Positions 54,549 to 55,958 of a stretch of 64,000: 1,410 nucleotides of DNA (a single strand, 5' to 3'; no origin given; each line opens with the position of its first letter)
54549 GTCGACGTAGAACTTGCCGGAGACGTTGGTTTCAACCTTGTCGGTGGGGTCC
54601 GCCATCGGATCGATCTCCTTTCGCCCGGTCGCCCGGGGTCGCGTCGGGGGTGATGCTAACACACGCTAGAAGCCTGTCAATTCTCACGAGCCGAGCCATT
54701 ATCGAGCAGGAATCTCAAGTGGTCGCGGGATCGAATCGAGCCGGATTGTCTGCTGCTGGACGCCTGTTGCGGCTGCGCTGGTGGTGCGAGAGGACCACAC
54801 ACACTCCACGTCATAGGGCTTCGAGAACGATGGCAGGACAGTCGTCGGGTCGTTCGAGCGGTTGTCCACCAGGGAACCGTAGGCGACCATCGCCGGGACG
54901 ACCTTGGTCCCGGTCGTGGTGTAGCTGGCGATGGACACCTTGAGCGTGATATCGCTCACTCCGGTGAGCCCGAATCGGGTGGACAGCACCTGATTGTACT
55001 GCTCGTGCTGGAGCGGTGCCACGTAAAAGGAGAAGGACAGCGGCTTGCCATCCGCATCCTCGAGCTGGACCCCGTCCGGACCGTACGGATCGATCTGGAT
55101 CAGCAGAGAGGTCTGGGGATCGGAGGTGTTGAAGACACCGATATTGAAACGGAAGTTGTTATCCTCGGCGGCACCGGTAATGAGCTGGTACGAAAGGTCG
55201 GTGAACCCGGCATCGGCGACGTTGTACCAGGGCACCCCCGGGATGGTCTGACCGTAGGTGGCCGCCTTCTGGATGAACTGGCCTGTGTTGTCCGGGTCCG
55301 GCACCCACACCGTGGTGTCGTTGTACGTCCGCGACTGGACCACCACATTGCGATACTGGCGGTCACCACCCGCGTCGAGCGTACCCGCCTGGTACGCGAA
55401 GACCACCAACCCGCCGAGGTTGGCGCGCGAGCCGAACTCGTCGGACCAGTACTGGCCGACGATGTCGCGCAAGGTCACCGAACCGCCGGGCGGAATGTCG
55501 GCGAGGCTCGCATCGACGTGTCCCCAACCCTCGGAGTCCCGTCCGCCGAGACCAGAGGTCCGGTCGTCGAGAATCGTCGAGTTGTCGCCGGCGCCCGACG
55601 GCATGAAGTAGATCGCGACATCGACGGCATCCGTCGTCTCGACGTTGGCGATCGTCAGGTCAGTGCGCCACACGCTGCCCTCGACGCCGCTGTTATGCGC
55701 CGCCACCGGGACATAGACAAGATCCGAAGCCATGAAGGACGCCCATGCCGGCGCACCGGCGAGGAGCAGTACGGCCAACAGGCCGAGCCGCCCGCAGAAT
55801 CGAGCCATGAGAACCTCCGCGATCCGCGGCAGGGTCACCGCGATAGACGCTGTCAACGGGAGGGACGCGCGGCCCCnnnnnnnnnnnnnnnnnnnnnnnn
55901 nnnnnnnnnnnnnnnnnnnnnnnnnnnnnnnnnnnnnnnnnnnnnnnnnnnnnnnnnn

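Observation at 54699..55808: Unassigned secreted domain occurs twice: as the cytochrome C-terminus and as a stand-alone protein behind an orphan histidine kinase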

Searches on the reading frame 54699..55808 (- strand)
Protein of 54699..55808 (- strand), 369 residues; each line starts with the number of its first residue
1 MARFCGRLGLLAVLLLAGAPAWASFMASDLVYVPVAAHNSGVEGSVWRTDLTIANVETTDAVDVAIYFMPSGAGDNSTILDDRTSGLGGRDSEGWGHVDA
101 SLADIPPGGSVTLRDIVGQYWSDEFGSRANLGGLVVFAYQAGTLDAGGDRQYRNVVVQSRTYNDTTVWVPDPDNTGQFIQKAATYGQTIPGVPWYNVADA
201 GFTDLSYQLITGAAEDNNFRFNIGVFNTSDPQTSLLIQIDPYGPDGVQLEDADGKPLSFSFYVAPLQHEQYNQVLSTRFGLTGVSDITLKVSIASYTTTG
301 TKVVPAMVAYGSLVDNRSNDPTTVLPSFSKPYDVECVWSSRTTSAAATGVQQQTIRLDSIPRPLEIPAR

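Call 4: search_protein_families(library=pfam, proteins=[window:54699-55808:-], max_evalue=0.1)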
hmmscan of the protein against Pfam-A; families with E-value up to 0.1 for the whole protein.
window:54699-55808:- (369 aa): 0 families

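Call 5: search_protein_families(library=ncbifam, proteins=[window:54699-55808:-], max_evalue=1)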
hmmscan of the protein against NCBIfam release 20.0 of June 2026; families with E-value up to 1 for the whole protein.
window:54699-55808:- (369 aa): 0 families

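Call 6: search_solved_structures(query=window:54699-55808:-, max_evalue=10)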
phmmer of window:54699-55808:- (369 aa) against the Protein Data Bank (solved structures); distinct sequences matched with E-value up to 10: 0.

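Call 7: find_homologous_proteins(query=window:54699-55808:-)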
Query window:54699-55808:- (369 aa): 85 proteins with E <= 0.001 among 8000 candidates.
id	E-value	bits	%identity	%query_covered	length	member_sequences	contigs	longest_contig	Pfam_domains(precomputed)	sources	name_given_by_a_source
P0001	3.7e-234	795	95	100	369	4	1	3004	-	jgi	-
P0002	3.6e-206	703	84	100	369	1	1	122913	-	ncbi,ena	-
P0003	2.4e-204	697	82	100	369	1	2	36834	-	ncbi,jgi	-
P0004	4.7e-191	653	76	100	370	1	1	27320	-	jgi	-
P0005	3.1e-150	519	64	93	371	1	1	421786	-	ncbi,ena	-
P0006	9.3e-149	514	63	93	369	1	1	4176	-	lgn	-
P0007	2.4e-121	423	55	92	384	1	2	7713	-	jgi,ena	-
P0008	4.9e-121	422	57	92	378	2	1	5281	-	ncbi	-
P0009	1.1e-120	421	53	98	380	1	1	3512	-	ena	-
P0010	1.7e-119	417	51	100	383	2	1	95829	-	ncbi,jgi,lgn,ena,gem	-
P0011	1.5e-117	411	55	89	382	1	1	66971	-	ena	-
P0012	6.4e-117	409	53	92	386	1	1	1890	-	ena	-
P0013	2.5e-114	400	50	92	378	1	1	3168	-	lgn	-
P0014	7.5e-113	396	53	92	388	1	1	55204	-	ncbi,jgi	-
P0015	2.0e-112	394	52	96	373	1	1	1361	-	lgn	-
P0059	4.6e-97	344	46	95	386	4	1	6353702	-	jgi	jgi:hypothetical protein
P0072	3.4e-88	314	45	98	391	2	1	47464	-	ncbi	-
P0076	1.4e-86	309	43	90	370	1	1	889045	-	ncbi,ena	-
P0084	4.5e-12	64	28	80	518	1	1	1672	PF07100.17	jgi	jgi:hypothetical protein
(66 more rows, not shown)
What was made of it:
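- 54699..55808 (-): Gene for X, the stand-alone secreted module protein (369 aa plus stop codon). There are 83 full-length orthologues at 41-95% identity (call 7).
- Tried and rejected: The nearest relative is P0001 at 95% identity (call 7).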

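Call 11: search_protein_families(library=pfam, proteins=[P0084], max_evalue=1)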
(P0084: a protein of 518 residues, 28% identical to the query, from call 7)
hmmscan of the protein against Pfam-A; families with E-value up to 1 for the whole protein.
P0084 (518 aa): 3 families
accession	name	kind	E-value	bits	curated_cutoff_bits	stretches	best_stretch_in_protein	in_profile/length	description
PF07100.16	ASRT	-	3.2e-05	24.3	25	1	201-282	26-106/119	Anabaena sensory rhodopsin transducer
PF18986.5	DUF5719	-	0.00032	20.4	26.2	1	412-466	50-106/319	Family of unknown function (DUF5719)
PF21557.3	RhaB_D2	-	0.062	13.6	27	0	116-139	65-90/172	Alpha-L-rhamnosidase, domain D2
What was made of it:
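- On Pfam PF07100 (ASRT): The best relative, P0084, scores 24.3 bits, E 3.2e-5 (call 11).
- On Pfam PF18986 (DUF5719): P0084 scores 20.4 bits against 26.2 (call 11).
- Closest known: Pfam DUF5719. Different: In the one case where a score was listed, it was below the cut-off (20.4 bits against 26.2; call 11).
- Pfam ASRT: 24.3 bits against a cut-off of 25 on the second half of a module in P0084 (call 11).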

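Call 14: find_encoding_contigs(protein=P0059, flank=8000, max_places=2)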
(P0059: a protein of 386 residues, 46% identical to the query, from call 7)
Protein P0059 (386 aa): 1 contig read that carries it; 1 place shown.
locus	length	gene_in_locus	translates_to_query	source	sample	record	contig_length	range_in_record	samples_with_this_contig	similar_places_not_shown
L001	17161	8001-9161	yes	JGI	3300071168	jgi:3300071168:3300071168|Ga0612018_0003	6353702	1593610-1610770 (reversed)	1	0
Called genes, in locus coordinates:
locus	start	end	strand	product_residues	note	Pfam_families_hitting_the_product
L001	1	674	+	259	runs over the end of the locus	PF00902:TatC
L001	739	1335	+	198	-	-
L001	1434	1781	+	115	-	PF01245:Ribosomal_L19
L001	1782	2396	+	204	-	PF01351:RNase_HII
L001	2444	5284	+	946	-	PF00515:TPR_1 (faint), PF03704:BTAD (faint), PF07719:TPR_2 (faint), PF10602:RPN7 (faint), PF12895:ANAPC3 (faint), PF13174:TPR_6 (faint), PF14559:TPR_19 (weak), PF13424:TPR_12 (weak), +13 more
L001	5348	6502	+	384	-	PF00438:S-AdoMet_synt_N, PF02772:S-AdoMet_synt_M, PF02773:S-AdoMet_synt_C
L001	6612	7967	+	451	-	PF00512:HisKA, PF02518:HATPase_c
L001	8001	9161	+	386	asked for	-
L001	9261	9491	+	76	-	PF13459:Fer4_15 (weak), PF13370:Fer4_13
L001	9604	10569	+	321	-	PF00579:tRNA-synt_1b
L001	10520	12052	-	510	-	PF01487:DHquinase_I, PF08501:Shikimate_dh_N, PF18317:SDH_C (weak)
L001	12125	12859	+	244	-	-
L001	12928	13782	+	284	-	PF13560:HTH_31 (weak), PF13413:HTH_25, PF13464:RodZ_C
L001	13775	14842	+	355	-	-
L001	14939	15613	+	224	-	PF00226:DnaJ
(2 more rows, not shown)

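Call 15: find_encoding_contigs(protein=P0076, flank=6000, max_places=2)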
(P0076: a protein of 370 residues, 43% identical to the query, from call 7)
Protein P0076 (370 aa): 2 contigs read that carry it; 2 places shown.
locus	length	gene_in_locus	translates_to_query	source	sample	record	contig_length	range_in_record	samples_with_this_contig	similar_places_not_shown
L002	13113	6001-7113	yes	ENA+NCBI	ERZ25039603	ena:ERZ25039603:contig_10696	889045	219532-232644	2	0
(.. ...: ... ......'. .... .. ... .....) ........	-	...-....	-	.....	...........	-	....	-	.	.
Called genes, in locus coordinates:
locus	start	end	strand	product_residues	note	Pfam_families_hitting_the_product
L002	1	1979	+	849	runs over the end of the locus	PF00515:TPR_1 (faint), PF07719:TPR_2 (faint), PF10602:RPN7 (faint), PF12895:ANAPC3 (faint), PF13174:TPR_6 (faint), PF13176:TPR_7 (faint), PF13181:TPR_8 (faint), PF14559:TPR_19, +15 more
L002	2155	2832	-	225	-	PF00730:HhH-GPD, PF00633:HHH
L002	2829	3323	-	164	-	PF19480:DUF6016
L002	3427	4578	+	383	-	PF00438:S-AdoMet_synt_N, PF02772:S-AdoMet_synt_M, PF02773:S-AdoMet_synt_C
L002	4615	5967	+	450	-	PF00512:HisKA, PF02518:HATPase_c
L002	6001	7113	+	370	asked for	-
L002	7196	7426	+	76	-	PF13459:Fer4_15 (weak), PF13370:Fer4_13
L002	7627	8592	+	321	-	PF00579:tRNA-synt_1b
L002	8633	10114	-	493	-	PF01487:DHquinase_I, PF08501:Shikimate_dh_N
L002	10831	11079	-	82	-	-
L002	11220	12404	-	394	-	PF02771:Acyl-CoA_dh_N, PF02770:Acyl-CoA_dh_M, PF00441:Acyl-CoA_dh_1, PF08028:Acyl-CoA_dh_2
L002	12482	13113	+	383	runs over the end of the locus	-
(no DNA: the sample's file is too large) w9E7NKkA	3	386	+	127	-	?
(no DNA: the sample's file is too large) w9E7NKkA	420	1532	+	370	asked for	-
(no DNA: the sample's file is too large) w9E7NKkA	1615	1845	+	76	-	PF13459:Fer4_15 (weak), PF13370:Fer4_13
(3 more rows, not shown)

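Call 16: find_encoding_contigs(protein=P0010, flank=6000, max_places=2)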
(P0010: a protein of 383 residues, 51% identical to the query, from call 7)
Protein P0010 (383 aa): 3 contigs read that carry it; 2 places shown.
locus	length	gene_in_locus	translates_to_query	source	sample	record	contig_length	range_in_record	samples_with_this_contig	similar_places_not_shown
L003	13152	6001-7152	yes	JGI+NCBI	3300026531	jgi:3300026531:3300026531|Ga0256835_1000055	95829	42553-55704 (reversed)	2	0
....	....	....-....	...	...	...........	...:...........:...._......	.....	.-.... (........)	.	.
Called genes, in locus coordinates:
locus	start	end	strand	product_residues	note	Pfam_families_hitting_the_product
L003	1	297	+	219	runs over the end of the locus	PF09837:DUF2064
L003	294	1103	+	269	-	PF01048:PNP_UDP_1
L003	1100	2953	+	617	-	PF00664:ABC_membrane (faint), PF00005:ABC_tran, PF13304:AAA_21 (faint)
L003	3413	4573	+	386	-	PF00438:S-AdoMet_synt_N, PF02772:S-AdoMet_synt_M, PF02773:S-AdoMet_synt_C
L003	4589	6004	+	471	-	PF00512:HisKA, PF02518:HATPase_c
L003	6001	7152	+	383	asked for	-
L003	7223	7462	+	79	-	PF13370:Fer4_13, PF13459:Fer4_15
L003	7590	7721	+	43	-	-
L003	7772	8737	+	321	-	PF00579:tRNA-synt_1b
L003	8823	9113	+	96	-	-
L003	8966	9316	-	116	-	PF05635:23S_rRNA_IVP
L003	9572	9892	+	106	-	-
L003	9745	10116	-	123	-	PF05635:23S_rRNA_IVP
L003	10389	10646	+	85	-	-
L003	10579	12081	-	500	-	PF01487:DHquinase_I, PF08501:Shikimate_dh_N (weak), PF18317:SDH_C (weak)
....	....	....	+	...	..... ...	-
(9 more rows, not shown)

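Call 17: find_encoding_contigs(protein=P0072, flank=6000, max_places=2)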
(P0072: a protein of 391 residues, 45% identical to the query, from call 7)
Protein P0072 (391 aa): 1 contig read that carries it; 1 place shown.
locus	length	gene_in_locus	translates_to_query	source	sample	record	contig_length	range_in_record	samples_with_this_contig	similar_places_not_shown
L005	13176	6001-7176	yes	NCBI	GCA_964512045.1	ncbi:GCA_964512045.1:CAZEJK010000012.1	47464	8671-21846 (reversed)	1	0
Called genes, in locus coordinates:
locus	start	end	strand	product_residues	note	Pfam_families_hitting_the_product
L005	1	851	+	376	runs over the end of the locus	PF03961:FapA (faint), PF23649:FKBP15 (faint), PF01551:Peptidase_M23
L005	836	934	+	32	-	-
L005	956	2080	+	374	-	PF03572:Peptidase_S41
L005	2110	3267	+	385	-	PF04748:Polysacc_deac_2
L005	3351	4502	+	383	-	PF00438:S-AdoMet_synt_N, PF02772:S-AdoMet_synt_M, PF02773:S-AdoMet_synt_C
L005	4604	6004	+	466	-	PF00512:HisKA, PF02518:HATPase_c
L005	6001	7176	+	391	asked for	-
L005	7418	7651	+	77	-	PF13459:Fer4_15, PF13370:Fer4_13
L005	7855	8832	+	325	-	PF00579:tRNA-synt_1b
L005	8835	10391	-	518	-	PF01487:DHquinase_I, PF08501:Shikimate_dh_N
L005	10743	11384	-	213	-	PF00753:Lactamase_B, PF12706:Lactamase_B_2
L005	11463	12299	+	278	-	PF01048:PNP_UDP_1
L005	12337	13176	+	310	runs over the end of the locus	PF04055:Radical_SAM, PF13186:SPASM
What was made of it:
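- The block is flanked by metK and trpS, and by aroDE in relatives (calls 14-17). Flanks outside the five-gene block vary between genomes (calls 14-17).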

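Call 28: predict_structure(alignment_id=A1)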
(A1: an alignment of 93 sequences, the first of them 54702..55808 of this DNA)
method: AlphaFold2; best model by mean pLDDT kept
length: 369 residues; sequences in the alignment: 93
mean_pLDDT: 89.9   pTM: 0.86
mean pLDDT of the five models: 89.9, 89.8, 88.6, 88.5, 87.7
residues with pLDDT >= 90: 272; 70-90: 58; 50-70: 18; < 50: 21
segments of 3 or more residues with pLDDT < 50: 340-358
pLDDT, mean of each block of 10 residues (from residue 1): 80 71 75 96 88 97 98 94 97 97 98 98 96 98 83 96 92 96 91 94 92 96 98 98 98 98 98 97 98 97 95 90 91 62 44 49 89
secondary structure, 60 per line:
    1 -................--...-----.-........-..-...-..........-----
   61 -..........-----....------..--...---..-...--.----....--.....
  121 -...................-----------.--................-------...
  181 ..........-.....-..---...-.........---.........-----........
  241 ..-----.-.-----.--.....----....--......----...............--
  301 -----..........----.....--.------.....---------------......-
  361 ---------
elements in order: H2-17 E30-37 E46-55 E62-71 H77-80 E110-113 H116-120 H122-130 E131-140 E155-170 E178-190 E207-215 E219-227 E233-242 E259-263 E268-271 H274-279 E284-298 E306-315 E320-324 H334-338 H354-359
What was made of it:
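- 54699..55808 (-): The AF2 model has pLDDT 89.9 and pTM 0.86 (call 28).
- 55230..55724 (-): First beta-sandwich repeat of X (aa 29-193). It carries the motifs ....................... and SRTYN...ATYGQ, plus lineage-specific insertions. Strand pattern from call 28.
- On Periplasmic co-sensor of a histidine kinase (LuxP/TorT/ChvE type): X is all-beta, a double sandwich (call 28).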

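Call 33: fold_search(model_id=the predicted structure, library=pdb)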
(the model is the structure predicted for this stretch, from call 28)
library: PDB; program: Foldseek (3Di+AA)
matches with E <= 10: 971; with E <= 0.001: 0
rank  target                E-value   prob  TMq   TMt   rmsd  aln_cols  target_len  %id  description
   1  3ugx_A                6.8e-03  0.13  0.13  0.13  24.3       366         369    9  Crystal Structure of Visual Arrestin (released 2012-02-08)
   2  1nc7_D                7.6e-03  1.00  0.25  0.72   3.6       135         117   14  Crystal Structure of Thermotoga maritima 1070 (released 2003-07-01)
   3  1nc7_A                9.0e-03  1.00  0.23  0.66   3.8       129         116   14  Crystal Structure of Thermotoga maritima 1070 (released 2003-07-01)
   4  9kyu_D                1.3e-02  0.08  0.10  0.11  24.8       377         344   10  Structure of beta-arrestin1 in complex with mouse C5aR1pp (released 2025-11-26)
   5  3ugx_D                1.3e-02  0.06  0.09  0.10  24.3       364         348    7  Crystal Structure of Visual Arrestin (released 2012-02-08)
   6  6qcc_A                1.7e-02  0.38  0.22  0.22  16.9       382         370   12  Cryo-EM Atomic Structure of Broad Bean Stain Virus (BBSV) (released 2019-05-01)
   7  6v4s_D                1.7e-02  0.30  0.18  0.12  17.7       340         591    9  A Closed pore conformation of a Pentameic ligand-gated ion channel with additional N-terminal domain (released 2020-06-03)
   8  6i60_B                1.7e-02  0.12  0.13  0.06  21.3       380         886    7  Structure of alpha-L-rhamnosidase from Dictyoglumus thermophilum (released 2019-02-06)
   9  3iyo_A                2.2e-02  0.15  0.16  0.13  21.3       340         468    9  Cryo-EM model of virion-sized HEV virion-sized capsid (released 2010-08-18)
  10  9mba_C                2.3e-02  0.08  0.11  0.12  25.1       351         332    9  Cryo-EM structure of complex of transducer-bound GPCR (released 2025-10-01)
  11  3iyo_D                2.4e-02  0.14  0.16  0.13  21.2       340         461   10  Cryo-EM model of virion-sized HEV virion-sized capsid (released 2010-08-18)
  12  9fth_A                2.7e-02  0.21  0.16  0.11  16.8       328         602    9  Open conformation of the pentameric ligand-gated ion channel, DeCLIC at pH 5 with 10mM Ca2+ (released 2024-09-11)
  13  7vrp_C                2.9e-02  0.08  0.13  0.11  21.9       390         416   10  Structure of infectious bursal disease virus Gx strain (released 2022-03-30)
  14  2df7_H                3.2e-02  0.11  0.15  0.14  20.8       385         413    8  Crystal structure of infectious bursal disease virus VP2 subviral particle (released 2006-06-27)
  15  6e9q_E                3.6e-02  0.12  0.12  0.17  19.2       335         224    7  The crystal structure of bovine ultralong antibody BOV-6 (released 2019-05-01)
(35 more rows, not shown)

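Call 45: find_related_loci(query=A3, collection=genome_contigs, flank=4000)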
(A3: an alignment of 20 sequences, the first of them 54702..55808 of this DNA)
Query A3 (369 aa) in genome_contigs; peptide patterns used: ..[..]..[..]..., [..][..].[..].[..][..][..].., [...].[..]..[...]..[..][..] (x = any residue, [..] = any of these).
148 stretches matched a pattern; 64 encode a relative of the query (tblastn E <= 1e-3); 64 distinct loci.
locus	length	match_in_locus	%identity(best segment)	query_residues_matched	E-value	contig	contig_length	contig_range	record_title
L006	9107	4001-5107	84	1-369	0e+0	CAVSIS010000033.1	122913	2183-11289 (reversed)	MAG: uncultured Acidobacteriota bacterium isolate MFD02416.bin.4.367 genome assembly, contig: contig_32134, whole genome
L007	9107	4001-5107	82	1-369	0e+0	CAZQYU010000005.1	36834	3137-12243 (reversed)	MAG TPA_asm: uncultured Thermoanaerobaculia bacterium isolate SRP214966_co3_119 genome assembly, contig: NODE_1072_lengt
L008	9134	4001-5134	51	1-369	1e-123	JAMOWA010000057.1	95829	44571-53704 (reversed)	MAG: Thermoanaerobaculia bacterium isolate PIR-30_metabat2_scaf2bin.106 PIR-30_scaffold_56_c1, whole genome shotgun sequ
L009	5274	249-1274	53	1-338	2e-117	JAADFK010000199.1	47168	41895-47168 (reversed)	MAG: Acidobacteriota bacterium isolate M_MaxBin.023 contig-127_615, whole genome shotgun sequence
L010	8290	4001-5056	52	1-348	9e-116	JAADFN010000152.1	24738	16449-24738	MAG: Acidobacteriota bacterium isolate M_MaxBin.030 contig-127_4915, whole genome shotgun sequence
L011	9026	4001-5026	53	1-338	5e-115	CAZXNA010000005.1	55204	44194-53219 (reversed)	MAG TPA_asm: uncultured Thermoanaerobaculia bacterium isolate binchicken_co64_62 genome assembly, contig: NODE_305_lengt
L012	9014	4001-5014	53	9-338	2e-113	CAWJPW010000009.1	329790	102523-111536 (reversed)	MAG: uncultured Acidobacteriota bacterium isolate MFD02923.bin.1.132 genome assembly, contig: contig_8447, whole genome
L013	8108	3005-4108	48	1-369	4e-109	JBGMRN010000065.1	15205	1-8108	MAG: Thermoanaerobaculales bacterium isolate N04_metabat2_bin.17 NODE_1510_length_15205_cov_9.456502, whole genome shotg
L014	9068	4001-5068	49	11-361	1e-108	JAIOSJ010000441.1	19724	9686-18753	MAG: Thermoanaerobaculales bacterium isolate SMBSF41 bin_20_k127_44079, whole genome shotgun sequence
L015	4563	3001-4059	48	13-362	2e-107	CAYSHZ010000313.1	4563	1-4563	MAG TPA_asm: uncultured Thermoanaerobaculia bacterium isolate binchicken_co67_263 genome assembly, contig: NODE_23750_le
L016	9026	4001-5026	49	23-369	1e-106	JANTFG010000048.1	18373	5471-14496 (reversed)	MAG: Thermoanaerobaculales bacterium isolate bin100100 c_000000002796, whole genome shotgun sequence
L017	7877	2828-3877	48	23-369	4e-106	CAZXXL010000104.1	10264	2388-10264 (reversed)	MAG TPA_asm: uncultured Thermoanaerobaculia bacterium isolate binchicken_co64_65 genome assembly, contig: NODE_4832_leng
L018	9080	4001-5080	47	9-369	2e-106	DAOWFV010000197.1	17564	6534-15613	MAG TPA_asm: Acidobacteriota bacterium isolate CSMAG_1974 CSMAG_1974_k141_3956754_length_17564_cov_13.2368, whole genome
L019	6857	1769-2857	45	1-367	2e-106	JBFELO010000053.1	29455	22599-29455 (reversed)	MAG: Candidatus Sulfomarinibacteraceae bacterium isolate Mix_mud02.2020.12.51 k141_518811_length_29455_cov_12.0000, whol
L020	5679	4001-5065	47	10-360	5e-106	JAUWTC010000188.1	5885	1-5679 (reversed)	MAG: Holophagae bacterium isolate CSMAG_2570 CSMAG_2570_k127_2439070_length_5885_cov_49.6386, whole genome shotgun seque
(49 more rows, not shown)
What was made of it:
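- Tried and rejected: It was repeated with the orthologue alignment A3 (call 45).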

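Call 84: find_encoding_contigs(protein=window:54699-55808:-, flank=3000, max_places=3)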
Protein window:54699-55808:- (369 aa): no gene with exactly this product is on record in the collection.
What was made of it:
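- Tried and rejected: The exact X sequence is not on record in the contig collection (call 84), so the source genome was not identified.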
